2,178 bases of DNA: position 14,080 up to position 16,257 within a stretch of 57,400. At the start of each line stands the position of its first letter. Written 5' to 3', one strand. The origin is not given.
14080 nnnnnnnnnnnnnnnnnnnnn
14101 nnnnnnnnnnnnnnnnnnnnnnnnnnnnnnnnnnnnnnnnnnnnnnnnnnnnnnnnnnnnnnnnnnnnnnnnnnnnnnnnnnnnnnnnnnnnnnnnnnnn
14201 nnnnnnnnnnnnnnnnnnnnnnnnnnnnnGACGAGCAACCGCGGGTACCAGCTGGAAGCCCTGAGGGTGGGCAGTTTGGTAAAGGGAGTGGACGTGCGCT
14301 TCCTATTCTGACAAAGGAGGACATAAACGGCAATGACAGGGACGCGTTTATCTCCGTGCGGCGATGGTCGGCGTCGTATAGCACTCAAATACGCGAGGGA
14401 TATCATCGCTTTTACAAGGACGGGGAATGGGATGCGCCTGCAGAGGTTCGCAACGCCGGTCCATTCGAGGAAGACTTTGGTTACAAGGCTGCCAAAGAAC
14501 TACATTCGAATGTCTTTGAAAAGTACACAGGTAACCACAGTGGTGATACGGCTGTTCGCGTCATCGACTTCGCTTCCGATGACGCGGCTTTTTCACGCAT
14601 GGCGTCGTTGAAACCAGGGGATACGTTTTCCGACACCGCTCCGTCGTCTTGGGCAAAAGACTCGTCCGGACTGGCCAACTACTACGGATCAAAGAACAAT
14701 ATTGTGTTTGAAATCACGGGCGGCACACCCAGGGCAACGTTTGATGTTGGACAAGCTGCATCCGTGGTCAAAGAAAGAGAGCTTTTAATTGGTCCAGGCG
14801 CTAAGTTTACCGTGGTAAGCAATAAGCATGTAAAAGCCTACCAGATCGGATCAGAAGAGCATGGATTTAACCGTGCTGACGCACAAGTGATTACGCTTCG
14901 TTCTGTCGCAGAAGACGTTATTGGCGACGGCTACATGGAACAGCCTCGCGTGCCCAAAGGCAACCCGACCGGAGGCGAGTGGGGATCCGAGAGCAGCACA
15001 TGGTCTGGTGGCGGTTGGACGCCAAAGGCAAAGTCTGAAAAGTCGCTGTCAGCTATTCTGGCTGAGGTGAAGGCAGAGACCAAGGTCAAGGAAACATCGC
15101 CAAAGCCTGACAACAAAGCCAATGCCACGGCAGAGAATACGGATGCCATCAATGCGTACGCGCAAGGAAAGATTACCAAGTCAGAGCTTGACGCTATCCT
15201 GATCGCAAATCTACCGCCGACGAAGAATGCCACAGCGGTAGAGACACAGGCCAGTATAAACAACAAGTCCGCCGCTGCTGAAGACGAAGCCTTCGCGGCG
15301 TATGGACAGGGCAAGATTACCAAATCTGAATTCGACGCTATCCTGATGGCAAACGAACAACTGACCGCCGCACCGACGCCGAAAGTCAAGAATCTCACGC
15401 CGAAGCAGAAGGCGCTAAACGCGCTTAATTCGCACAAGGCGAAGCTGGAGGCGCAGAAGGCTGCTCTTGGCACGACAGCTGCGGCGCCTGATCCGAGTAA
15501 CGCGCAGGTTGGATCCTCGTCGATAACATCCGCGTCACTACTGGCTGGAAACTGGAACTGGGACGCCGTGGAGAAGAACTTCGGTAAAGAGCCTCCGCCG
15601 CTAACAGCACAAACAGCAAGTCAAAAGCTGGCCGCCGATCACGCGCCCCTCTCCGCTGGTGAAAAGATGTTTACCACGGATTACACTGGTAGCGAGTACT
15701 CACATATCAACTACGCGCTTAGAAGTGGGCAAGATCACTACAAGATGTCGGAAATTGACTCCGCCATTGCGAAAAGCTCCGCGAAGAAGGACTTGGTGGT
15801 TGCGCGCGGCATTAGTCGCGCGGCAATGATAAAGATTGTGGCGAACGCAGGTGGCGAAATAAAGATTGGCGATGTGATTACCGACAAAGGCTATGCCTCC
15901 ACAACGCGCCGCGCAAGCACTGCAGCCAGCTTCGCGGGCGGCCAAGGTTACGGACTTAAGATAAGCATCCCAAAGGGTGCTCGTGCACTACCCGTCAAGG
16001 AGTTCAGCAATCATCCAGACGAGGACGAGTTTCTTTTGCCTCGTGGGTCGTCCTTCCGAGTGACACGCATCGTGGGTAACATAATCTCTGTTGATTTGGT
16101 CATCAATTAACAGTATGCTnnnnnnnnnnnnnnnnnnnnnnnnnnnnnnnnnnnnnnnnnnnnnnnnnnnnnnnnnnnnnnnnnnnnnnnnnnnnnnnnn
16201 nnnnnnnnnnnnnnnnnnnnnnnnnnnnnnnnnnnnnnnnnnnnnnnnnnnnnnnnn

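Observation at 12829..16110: Portal protein continues in frame into two ADP-ribosyltransferase-like modules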

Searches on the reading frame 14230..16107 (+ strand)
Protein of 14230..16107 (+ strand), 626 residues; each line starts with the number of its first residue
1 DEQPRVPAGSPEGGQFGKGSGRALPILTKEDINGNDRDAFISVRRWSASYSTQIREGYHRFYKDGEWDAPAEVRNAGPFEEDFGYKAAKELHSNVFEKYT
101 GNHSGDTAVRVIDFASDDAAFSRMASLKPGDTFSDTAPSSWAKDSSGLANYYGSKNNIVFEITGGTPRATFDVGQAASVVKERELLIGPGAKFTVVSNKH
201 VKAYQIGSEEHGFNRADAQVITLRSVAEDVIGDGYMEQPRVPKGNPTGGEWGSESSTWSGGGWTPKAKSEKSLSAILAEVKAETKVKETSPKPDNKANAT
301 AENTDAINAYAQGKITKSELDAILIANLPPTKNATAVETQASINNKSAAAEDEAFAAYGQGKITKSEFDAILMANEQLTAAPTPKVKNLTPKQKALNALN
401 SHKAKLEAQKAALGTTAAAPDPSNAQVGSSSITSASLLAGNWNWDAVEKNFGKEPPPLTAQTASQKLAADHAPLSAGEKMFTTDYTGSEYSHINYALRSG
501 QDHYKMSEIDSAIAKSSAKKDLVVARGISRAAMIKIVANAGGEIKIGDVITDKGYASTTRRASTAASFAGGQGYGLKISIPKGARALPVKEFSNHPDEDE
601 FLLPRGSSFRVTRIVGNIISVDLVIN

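Call 11: find_homologous_proteins(query=window:14230-16107:+)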
Query window:14230-16107:+ (626 aa): 1 proteins with E <= 0.001 among 8000 candidates.
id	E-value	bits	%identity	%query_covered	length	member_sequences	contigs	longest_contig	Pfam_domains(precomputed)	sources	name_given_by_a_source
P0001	4.6e-6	44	33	22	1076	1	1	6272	PF03496.21,PF04860.18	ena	-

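Call 30: search_protein_families(library=pfam, proteins=[P0001], max_evalue=0.001)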
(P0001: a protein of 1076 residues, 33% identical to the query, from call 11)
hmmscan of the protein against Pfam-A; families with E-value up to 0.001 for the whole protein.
P0001 (1076 aa): 2 families
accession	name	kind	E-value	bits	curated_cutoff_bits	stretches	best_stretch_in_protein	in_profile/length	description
PF04860.17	Phage_portal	-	1.7e-39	136.3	39.1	1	83-428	2-321/321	Phage portal protein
PF03496.20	ADPrib_exo_Tox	-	7.9e-24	84.5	23.4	1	603-773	7-191/196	ADP-ribosyltransferase exoenzyme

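Call 57: find_related_loci(query=window:14230-16107:+, collection=viral_contigs, flank=6000)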
Query window:14230-16107:+ (626 aa) in viral_contigs; peptide patterns used: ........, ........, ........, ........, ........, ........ (x = any residue, [..] = any of these).
11 stretches matched a pattern, but none encodes a relative of the query by tblastn (E <= 1e-3).

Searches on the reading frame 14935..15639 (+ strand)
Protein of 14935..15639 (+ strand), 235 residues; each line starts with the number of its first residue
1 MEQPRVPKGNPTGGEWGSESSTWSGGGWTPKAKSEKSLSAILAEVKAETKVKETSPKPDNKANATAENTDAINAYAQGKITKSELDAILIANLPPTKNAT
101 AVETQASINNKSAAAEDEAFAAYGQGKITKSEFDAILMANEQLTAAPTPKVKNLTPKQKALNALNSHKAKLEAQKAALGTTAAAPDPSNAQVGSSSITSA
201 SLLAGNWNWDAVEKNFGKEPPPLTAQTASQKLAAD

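Call 5: search_protein_families(library=pfam, proteins=[window:14935-15639:+], max_evalue=1)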
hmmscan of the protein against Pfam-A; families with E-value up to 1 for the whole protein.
window:14935-15639:+ (235 aa): 3 families
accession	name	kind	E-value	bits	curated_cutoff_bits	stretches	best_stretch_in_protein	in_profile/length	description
PF18495.6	VbhA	-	0.009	16.4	25.9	1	65-91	20-46/47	Antitoxin VbhA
PF13202.12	EF-hand_5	-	0.15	12.1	25.9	0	126-135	14-23/25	EF hand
PF19383.4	DUF5958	-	0.16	12.8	23.6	1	71-158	5-89/125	Family of unknown function (DUF5958)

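Call 81: search_protein_families(library=ncbifam, proteins=[window:14935-15639:+], max_evalue=0.01)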
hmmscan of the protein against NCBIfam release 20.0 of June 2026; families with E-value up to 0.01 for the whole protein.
window:14935-15639:+ (235 aa): 0 families

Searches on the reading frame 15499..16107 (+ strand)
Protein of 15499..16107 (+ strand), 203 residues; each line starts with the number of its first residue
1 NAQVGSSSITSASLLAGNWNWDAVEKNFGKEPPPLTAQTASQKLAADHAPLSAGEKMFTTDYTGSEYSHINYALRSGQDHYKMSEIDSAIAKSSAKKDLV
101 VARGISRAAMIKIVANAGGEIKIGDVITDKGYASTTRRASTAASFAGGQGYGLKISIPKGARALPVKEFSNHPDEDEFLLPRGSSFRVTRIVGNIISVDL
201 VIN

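Call 5: search_protein_families(library=pfam, proteins=[window:15499-16107:+], max_evalue=1)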
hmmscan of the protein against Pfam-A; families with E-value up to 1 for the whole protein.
window:15499-16107:+ (203 aa): 2 families
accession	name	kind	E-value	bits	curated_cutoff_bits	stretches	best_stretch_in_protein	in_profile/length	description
PF03496.20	ADPrib_exo_Tox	-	2.1e-24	86.4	23.4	1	49-192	14-177/196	ADP-ribosyltransferase exoenzyme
PF01129.24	ART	-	0.0027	17.5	22.3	1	124-191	141-203/222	NAD:arginine ADP-ribosyltransferase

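Call 6: search_protein_families(library=phrogs, proteins=[window:15499-16107:+], max_evalue=0.01)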
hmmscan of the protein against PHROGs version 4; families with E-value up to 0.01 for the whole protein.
window:15499-16107:+ (203 aa): 5 families
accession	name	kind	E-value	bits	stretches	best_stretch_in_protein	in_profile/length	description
phrog_3895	-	moron, auxiliary metabolic gene and host takeover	7.3e-11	43.4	1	86-194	205-321/340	ADP-ribosyltransferase exoenzyme toxin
phrog_595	-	head and packaging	1.2e-08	35.8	1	24-190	331-497/513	head maturation protease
phrog_802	-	moron, auxiliary metabolic gene and host takeover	4.9e-06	26.5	0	150-193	543-586/674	Alt-like RNA polymerase ADP-ribosyltransferase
phrog_832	-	DNA, RNA and nucleotide metabolism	0.0012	17.5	1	53-155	1260-1359/1480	RNA polymerase ADP-ribosylase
phrog_25063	-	unknown function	0.0037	18.6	0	122-191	3-64/79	-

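Call 24: search_solved_structures(query=window:15499-16107:+, max_evalue=0.01, show_alignments=3)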
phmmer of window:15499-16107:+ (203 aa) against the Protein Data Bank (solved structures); distinct sequences matched with E-value up to 0.01: 9.
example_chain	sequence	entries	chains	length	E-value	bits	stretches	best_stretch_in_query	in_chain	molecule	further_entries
6gnn_C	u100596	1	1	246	8.9e-09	38.8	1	48-189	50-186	Exoenzyme T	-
8za7_B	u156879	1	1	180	1.8e-06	31.3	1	59-192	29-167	Lmo0066 protein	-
1ojq_A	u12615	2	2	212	9.1e-06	29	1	126-189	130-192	ADP-RIBOSYLTRANSFERASE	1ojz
4fk7_A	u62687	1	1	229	0.0002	24.6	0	130-190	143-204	Putative ADP-ribosyltransferase Certhrax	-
4fxq_A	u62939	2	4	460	0.0014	21.8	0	131-189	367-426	Putative ADP-ribosyltransferase Certhrax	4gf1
9vej_H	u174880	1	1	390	0.0042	20.3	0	124-195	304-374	Vip2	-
9veg_H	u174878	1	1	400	0.0043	20.3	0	124-195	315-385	Vip2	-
1qs2_A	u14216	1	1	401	0.0054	20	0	124-196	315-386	ADP-RIBOSYLTRANSFERASE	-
1qs1_A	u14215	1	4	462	0.0074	19.5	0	124-196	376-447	ADP-RIBOSYLTRANSFERASE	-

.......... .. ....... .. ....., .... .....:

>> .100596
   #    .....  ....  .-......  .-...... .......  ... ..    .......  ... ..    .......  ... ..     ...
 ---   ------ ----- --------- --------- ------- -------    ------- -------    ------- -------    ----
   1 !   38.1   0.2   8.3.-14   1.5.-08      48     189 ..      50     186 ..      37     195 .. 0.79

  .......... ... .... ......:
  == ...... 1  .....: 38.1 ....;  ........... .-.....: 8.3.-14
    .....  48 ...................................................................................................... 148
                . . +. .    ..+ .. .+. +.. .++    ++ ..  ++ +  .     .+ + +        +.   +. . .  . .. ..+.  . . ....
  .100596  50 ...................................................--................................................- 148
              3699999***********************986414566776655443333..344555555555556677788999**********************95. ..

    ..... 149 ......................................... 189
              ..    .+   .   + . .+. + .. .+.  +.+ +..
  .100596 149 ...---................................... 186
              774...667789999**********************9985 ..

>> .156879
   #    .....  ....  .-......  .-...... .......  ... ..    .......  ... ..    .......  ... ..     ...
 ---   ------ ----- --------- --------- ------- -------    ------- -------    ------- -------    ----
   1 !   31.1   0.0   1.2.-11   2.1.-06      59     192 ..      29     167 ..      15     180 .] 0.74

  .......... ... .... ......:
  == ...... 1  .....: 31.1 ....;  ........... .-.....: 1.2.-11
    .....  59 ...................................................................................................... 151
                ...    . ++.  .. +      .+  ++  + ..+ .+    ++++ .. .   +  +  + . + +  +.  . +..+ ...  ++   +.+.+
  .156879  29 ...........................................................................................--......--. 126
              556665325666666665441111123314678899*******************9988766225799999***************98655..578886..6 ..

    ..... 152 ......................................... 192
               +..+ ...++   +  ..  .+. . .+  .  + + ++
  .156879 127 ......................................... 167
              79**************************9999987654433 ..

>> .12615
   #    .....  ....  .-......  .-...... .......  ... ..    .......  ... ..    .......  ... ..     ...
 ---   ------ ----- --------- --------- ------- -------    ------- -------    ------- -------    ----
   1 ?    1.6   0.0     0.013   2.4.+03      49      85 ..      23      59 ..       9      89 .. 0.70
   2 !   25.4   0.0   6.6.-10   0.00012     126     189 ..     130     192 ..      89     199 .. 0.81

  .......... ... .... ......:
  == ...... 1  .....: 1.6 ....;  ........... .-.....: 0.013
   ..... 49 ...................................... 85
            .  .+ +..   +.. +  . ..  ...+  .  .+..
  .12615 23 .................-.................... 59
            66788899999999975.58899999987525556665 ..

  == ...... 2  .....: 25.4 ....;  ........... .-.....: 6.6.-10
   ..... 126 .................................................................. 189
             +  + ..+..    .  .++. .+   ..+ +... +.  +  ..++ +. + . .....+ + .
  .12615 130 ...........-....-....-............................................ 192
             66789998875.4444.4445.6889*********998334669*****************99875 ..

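Call 95: search_dna_similar(query=window:15499-16107:+, collection=phages, mode=protein, max_rows=40)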
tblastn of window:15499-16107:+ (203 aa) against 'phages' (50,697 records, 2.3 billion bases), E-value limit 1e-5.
Records with a match: 4; places in all: 4; records where one place covers at least 80% of the query: 0.
Best place of each record, by identity: <60% 4.
By first word of the organism name: Pseudomonas 4.
By host as written in the record: Pseudomonas syringae 7C 4.
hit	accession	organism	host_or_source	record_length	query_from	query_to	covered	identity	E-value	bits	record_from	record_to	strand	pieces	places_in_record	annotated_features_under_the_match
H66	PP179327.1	Pseudomonas phage Orisa03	Pseudomonas syringae 7C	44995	49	192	71%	34.5%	2e-9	62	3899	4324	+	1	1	hypothetical protein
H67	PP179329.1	Pseudomonas phage Orisa01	Pseudomonas syringae 7C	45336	49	192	71%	34.5%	2e-9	62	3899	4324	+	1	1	hypothetical protein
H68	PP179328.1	Pseudomonas phage Orisa02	Pseudomonas syringae 7C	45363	49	192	71%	34.5%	2e-9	62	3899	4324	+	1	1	hypothetical protein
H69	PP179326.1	Pseudomonas phage Orimi01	Pseudomonas syringae 7C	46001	49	192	71%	34.5%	2e-9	62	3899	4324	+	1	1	hypothetical protein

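Call 96: get_annotated_region(hit=H66, flank=4500)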
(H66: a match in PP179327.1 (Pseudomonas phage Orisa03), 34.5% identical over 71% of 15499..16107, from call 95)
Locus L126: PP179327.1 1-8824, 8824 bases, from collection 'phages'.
description: Pseudomonas phage Orisa03, complete genome.
organism: Pseudomonas phage Orisa03 (NCBI taxid 3138542)
taxonomy: Viruses
host: Pseudomonas syringae 7C; source: apricot soil; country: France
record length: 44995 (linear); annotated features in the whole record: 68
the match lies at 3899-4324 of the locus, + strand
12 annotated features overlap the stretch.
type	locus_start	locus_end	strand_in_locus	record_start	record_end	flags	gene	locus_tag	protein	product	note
CDS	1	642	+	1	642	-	-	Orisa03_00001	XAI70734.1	terminase small subunit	[Escherichia phage HK639]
CDS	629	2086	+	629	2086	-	-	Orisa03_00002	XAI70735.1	putative terminase large subunit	[Edwardsiella phage GF-2]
CDS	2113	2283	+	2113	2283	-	-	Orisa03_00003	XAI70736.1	hypothetical protein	-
CDS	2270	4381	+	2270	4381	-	-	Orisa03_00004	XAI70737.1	hypothetical protein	-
CDS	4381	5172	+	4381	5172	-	-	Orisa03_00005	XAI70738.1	putative head protein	[Aeromonas phage vB_AsaM-56]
CDS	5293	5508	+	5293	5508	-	-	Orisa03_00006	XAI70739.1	hypothetical protein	-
CDS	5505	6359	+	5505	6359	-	-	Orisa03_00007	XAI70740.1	hypothetical protein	-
CDS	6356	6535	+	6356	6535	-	-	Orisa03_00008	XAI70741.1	hypothetical protein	-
CDS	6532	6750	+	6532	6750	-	-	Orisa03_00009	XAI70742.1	hypothetical protein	-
CDS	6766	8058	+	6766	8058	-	-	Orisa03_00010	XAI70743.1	hypothetical protein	-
CDS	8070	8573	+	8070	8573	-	-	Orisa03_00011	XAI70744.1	hypothetical protein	AB1gp16 [Acinetobacter phage AB1]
CDS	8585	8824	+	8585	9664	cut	-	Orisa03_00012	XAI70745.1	major capsid protein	[Burkholderia phage BcepNY3]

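Call 98: search_solved_structures(query=L126:2270-4378:+, max_evalue=0.01)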
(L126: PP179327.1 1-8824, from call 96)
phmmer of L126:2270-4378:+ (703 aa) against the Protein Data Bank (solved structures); distinct sequences matched with E-value up to 0.01: 13.
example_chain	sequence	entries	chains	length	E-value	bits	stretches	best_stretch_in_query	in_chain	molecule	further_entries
9b41_L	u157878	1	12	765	3.3e-36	127.9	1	85-517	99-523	gp19 Portal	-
8fvh_O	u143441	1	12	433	4.1e-36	127.6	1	89-516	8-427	E217 portal protein gp19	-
8hds_A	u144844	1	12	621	1.8e-11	46.2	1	137-481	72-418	Pam3 portal protein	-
7kln_A1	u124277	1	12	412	6.3e-10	41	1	170-416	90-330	Portal protein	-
6gn0_E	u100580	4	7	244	7.2e-08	34.2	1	547-685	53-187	Exoenzyme S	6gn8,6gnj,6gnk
9jlf_a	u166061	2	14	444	1.5e-07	33.2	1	308-477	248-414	Portal protein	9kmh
9l01_M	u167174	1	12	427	2e-07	32.8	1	308-472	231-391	Putative portal protein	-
9vej_H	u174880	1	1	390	5.8e-07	31.2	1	537-679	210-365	Vip2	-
9veg_H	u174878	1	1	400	6.2e-07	31.2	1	537-679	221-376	Vip2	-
8za7_B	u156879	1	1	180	8.4e-07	30.7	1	545-681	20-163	Lmo0066 protein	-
1qs2_A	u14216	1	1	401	3.1e-06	28.8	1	545-679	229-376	ADP-RIBOSYLTRANSFERASE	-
1qs1_A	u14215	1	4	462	4.1e-06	28.4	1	545-679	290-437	ADP-RIBOSYLTRANSFERASE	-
6gnn_C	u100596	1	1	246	7.9e-06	27.5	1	547-684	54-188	Exoenzyme T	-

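Call 104: search_dna_similar(query=L126:2270-4378:+, collection=phages, mode=protein, max_rows=30, rows=spread)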
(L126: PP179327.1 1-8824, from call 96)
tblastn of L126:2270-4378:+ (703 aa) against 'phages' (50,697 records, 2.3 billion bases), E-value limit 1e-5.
Records with a match: 1315; places in all: 1319; records where one place covers at least 80% of the query: 4.
Best place of each record, by identity: >=99% 4; 60-80% 5; <60% 1306.
By first word of the organism name: Pseudomonas 300; Vibrio 277; Klebsiella 180; Escherichia 140; Acinetobacter 93; Xanthomonas 45; Aeromonas 32; Burkholderia 32; Yersinia 27; Erwinia 25; and 50 more.
By host as written in the record: - 318; Pseudomonas aeruginosa 117; Klebsiella pneumoniae 103; Pseudomonas aeruginosa PAO1 86; Escherichia coli 62; Acinetobacter baumannii 44; Pseudomonas sp. 28; Escherichia coli K-12 MG1655 19; and 273 more.
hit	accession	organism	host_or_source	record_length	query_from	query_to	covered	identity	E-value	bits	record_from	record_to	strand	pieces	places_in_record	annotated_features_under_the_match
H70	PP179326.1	Pseudomonas phage Orimi01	Pseudomonas syringae 7C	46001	1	703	100%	100.0%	0e+0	1392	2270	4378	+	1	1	hypothetical protein (x2)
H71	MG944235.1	Xanthomonas phage XPV2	Xanthomonas oryzae pv. oryzae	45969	71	492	60%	42.4%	6e-99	340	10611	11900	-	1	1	hypothetical protein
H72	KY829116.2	Acinetobacter phage WCHABP1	Acinetobacter baumannii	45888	58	478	60%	40.7%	2e-94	327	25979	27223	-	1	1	putative portal protein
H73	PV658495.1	Acinetobacter phage TT23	Acinetobacter baumannii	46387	58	478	60%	39.9%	8e-93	322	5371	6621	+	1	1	portal protein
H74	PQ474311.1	Pseudomonas phage T34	Pseudomonas aeruginosa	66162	86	478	56%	28.0%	1e-32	142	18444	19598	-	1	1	hypothetical protein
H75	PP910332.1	Pseudomonas phage Baskent_P2_ICU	Pseudomonas aeruginosa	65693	86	478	56%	28.0%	7e-32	139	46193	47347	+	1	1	minor head protein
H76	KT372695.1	Pseudomonas phage Nessie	Pseudomonas aeruginosa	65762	86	478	56%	28.0%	9e-32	139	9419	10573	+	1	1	none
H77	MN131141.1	Pseudomonas phage PaP1_EPu-2019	Pseudomonas aeruginosa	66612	86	478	56%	27.8%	7e-32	139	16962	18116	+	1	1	putative minor head protein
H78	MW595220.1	Pseudomonas phage vB_PaeM_V523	Pseudomonas aeruginosa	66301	86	478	56%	27.8%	1e-31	139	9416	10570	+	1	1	putative minor head protein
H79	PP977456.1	Pseudomonas phage vB_PaeM_4002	Pseudomonas aeruginosa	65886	86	478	56%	27.8%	1e-31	138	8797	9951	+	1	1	record has no annotation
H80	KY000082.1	Pseudomonas phage PA5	Pseudomonas aeruginosa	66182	86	478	56%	27.5%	5e-31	136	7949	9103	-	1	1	hypothetical protein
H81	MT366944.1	Yersinia phage vB_YenM_281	Yersinia enterocolitica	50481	101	502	57%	24.2%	2e-13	80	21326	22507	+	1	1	portal protein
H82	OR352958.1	Escherichia phage AV128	Escherichia coli ESBL120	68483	94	490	56%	23.1%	4e-25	118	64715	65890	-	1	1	hypothetical protein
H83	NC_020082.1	Edwardsiella phage MSW-3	-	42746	99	470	53%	23.4%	2e-11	74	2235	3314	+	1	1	portal protein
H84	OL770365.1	Aeromonas phage BUCT696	Aeromonas veronii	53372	115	462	50%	23.7%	6e-15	86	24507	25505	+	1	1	putative portal protein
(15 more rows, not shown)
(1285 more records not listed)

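Call 105: get_annotated_region(hit=H77, flank=1500)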
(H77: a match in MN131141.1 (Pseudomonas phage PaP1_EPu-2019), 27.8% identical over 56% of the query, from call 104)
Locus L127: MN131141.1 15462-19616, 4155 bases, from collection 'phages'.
description: Pseudomonas phage PaP1_EPu-2019, complete genome.
organism: Pseudomonas phage PaP1_EPu-2019 (NCBI taxid 2611413)
taxonomy: Viruses; Duplodnaviria; Heunggongvirae; Uroviricota; Caudoviricetes; Pbunavirus; Pbunavirus PA8P1
host: Pseudomonas aeruginosa; source: -; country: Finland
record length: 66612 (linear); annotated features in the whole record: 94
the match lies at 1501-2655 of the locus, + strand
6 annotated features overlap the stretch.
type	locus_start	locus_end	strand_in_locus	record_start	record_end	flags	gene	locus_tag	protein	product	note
CDS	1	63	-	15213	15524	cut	-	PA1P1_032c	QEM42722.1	hypothetical protein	-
CDS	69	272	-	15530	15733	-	-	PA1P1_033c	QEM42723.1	hypothetical protein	-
CDS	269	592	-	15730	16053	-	-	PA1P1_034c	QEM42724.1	hypothetical protein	-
CDS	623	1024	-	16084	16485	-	-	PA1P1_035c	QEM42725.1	hypothetical protein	-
CDS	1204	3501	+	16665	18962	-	-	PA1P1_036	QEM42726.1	putative minor head protein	Belongs to DUF1073 superfamily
CDS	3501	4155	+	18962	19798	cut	-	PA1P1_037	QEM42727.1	putative head protein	Belongs to Phage_Mu_F and COG2369 superfamilies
